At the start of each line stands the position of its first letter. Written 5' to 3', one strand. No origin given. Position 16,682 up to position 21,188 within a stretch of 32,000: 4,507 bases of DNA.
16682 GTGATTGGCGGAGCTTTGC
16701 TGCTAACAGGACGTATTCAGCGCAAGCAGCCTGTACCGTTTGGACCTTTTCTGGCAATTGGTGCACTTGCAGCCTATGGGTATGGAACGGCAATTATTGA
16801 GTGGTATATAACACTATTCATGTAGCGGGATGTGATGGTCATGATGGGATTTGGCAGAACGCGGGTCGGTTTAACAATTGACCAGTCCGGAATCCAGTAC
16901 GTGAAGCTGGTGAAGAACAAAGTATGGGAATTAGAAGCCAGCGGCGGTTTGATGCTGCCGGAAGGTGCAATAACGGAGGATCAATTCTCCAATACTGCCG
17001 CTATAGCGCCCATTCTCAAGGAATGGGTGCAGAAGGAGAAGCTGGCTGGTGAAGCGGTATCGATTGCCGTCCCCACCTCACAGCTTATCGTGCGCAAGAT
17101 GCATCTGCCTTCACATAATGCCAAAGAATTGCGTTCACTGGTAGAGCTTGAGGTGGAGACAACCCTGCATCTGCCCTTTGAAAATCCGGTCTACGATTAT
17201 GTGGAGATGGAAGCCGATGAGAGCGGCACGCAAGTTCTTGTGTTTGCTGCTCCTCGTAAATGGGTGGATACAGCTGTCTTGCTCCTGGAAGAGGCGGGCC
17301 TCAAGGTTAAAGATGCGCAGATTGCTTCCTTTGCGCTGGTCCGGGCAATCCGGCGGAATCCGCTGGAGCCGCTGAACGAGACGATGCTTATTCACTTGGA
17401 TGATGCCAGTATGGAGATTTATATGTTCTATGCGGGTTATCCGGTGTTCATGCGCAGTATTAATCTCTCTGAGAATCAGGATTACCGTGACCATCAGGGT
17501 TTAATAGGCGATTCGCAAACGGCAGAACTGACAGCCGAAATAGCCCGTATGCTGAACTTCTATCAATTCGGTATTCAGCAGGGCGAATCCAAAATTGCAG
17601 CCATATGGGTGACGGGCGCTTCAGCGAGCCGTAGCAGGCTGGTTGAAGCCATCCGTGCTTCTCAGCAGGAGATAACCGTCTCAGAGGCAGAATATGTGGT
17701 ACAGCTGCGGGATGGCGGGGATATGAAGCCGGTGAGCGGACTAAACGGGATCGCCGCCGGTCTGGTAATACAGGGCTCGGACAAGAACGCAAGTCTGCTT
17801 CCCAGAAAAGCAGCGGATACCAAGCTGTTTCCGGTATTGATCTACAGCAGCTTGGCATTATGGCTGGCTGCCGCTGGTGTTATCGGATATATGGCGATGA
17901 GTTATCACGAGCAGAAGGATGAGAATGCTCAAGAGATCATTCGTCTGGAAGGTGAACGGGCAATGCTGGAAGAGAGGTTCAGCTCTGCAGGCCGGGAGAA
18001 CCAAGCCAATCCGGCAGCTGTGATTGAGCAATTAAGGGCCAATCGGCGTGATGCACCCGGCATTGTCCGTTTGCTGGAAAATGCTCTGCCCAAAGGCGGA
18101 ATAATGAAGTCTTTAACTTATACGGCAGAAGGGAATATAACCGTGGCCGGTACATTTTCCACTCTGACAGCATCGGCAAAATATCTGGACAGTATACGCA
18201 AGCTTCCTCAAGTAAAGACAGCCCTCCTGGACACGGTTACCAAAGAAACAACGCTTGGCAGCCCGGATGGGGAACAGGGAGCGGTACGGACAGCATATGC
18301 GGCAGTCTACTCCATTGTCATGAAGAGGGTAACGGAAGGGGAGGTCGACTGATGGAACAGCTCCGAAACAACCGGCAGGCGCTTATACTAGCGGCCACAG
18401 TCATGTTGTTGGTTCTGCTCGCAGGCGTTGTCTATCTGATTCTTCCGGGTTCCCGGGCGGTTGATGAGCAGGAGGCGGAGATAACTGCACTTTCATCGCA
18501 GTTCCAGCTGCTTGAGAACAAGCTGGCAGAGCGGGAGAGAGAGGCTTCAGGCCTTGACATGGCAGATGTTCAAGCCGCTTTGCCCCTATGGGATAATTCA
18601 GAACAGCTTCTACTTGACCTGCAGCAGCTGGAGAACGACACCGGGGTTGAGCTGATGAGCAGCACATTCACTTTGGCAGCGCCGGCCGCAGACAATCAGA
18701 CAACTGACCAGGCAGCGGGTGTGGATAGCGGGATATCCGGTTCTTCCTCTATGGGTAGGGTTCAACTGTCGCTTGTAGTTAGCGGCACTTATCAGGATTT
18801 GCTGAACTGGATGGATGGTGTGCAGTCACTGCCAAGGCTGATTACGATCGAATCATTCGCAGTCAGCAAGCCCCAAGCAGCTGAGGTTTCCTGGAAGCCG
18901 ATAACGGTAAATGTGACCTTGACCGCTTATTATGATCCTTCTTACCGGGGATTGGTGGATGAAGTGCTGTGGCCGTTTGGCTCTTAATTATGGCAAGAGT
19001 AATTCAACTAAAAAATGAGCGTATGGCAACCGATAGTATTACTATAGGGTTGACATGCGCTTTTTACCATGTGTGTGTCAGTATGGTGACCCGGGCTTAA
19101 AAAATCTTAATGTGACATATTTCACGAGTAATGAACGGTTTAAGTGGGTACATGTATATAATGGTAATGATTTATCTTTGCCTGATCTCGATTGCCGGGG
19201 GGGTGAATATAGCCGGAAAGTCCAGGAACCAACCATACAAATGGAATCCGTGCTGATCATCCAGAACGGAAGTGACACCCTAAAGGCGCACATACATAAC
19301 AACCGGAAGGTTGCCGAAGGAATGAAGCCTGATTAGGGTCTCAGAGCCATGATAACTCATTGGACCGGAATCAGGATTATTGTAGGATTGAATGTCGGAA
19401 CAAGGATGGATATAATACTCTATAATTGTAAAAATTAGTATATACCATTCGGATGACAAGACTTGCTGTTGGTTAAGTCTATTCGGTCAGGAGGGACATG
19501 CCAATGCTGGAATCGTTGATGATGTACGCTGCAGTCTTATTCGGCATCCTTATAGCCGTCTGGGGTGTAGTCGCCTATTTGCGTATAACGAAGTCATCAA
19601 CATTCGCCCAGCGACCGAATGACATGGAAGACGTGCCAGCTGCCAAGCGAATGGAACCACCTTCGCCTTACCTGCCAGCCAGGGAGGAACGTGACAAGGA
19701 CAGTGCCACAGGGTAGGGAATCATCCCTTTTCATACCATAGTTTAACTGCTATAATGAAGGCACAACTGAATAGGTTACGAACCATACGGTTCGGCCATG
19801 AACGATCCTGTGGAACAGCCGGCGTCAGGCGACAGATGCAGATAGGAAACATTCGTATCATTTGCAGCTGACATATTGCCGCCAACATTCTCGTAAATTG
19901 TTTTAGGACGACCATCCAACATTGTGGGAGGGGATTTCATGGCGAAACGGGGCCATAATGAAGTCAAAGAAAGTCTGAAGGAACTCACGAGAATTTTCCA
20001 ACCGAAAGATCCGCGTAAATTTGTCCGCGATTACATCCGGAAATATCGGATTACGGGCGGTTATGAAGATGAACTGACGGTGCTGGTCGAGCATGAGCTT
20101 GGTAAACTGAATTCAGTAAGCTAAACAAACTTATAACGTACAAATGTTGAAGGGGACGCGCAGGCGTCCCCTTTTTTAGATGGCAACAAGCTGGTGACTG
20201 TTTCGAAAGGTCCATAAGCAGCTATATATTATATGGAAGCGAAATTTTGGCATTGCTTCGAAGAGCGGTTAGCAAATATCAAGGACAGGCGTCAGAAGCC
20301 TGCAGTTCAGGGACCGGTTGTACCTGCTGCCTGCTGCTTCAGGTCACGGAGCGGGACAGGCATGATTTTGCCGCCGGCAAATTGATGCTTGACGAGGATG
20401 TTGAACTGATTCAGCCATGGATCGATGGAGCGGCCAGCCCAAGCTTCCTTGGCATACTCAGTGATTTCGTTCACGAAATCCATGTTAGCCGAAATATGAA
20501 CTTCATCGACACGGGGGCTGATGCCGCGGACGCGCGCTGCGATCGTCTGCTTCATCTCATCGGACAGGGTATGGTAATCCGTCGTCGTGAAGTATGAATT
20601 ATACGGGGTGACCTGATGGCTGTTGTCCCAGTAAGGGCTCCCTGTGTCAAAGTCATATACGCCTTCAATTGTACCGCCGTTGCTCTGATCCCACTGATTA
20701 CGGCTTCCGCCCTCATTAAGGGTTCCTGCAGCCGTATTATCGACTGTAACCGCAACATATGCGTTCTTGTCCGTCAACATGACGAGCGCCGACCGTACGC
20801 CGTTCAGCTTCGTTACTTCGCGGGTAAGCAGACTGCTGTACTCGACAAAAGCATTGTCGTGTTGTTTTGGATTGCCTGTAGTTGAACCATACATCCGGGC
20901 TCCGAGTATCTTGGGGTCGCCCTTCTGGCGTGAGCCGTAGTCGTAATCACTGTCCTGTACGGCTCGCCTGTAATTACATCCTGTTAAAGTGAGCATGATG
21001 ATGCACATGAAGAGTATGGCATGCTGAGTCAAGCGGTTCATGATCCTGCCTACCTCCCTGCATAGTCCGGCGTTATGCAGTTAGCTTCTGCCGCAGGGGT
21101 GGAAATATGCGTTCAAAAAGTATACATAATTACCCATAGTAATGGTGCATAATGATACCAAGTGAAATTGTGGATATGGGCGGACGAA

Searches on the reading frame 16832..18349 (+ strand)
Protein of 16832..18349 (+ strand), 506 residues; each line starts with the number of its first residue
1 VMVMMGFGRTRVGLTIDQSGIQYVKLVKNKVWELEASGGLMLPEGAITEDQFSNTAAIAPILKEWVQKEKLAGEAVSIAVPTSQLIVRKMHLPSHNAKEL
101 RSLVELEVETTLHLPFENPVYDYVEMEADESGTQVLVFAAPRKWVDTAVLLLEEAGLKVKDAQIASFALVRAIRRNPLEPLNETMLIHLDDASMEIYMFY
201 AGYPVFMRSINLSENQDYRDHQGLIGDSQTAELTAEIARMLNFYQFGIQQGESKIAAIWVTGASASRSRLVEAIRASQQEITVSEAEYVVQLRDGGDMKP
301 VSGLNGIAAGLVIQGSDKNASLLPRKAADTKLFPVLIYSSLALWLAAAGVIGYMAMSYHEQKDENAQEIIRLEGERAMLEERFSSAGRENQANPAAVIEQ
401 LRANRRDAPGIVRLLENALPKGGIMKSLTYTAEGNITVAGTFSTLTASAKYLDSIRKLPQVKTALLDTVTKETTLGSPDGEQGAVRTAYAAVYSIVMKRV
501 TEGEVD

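Call 100: search_protein_families(library=pfam, proteins=[window:16832-18349:+], max_evalue=0.00001)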
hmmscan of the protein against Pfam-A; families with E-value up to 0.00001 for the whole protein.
window:16832-18349:+ (506 aa): 1 family
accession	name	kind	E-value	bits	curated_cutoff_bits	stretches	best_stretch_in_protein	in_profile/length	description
PF11104.14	PilM_2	-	5.8e-20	71.9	27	1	13-175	1-168/340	Type IV pilus assembly protein PilM;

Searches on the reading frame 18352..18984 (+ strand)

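Call 100: search_protein_families(library=pfam, proteins=[window:18352-18984:+], max_evalue=0.00001)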
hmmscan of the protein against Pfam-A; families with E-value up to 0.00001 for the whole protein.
window:18352-18984:+ (211 aa): 1 family
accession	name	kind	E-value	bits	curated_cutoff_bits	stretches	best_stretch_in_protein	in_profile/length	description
PF04350.18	PilO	-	1.7e-07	31.9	22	0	139-193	89-141/145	Pilus assembly protein, PilO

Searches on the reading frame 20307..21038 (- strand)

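Call 8: search_protein_families(library=pfam, proteins=[window:20307-21038:-], max_evalue=0.001)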
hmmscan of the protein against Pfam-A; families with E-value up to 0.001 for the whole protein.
window:20307-21038:- (243 aa): 1 family
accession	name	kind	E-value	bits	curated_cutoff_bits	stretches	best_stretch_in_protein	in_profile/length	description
PF09580.15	Spore_YhcN_YlaJ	-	3.6e-15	56.8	26.3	2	152-213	90-151/158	Sporulation lipoprotein YhcN/YlaJ (Spore_YhcN_YlaJ)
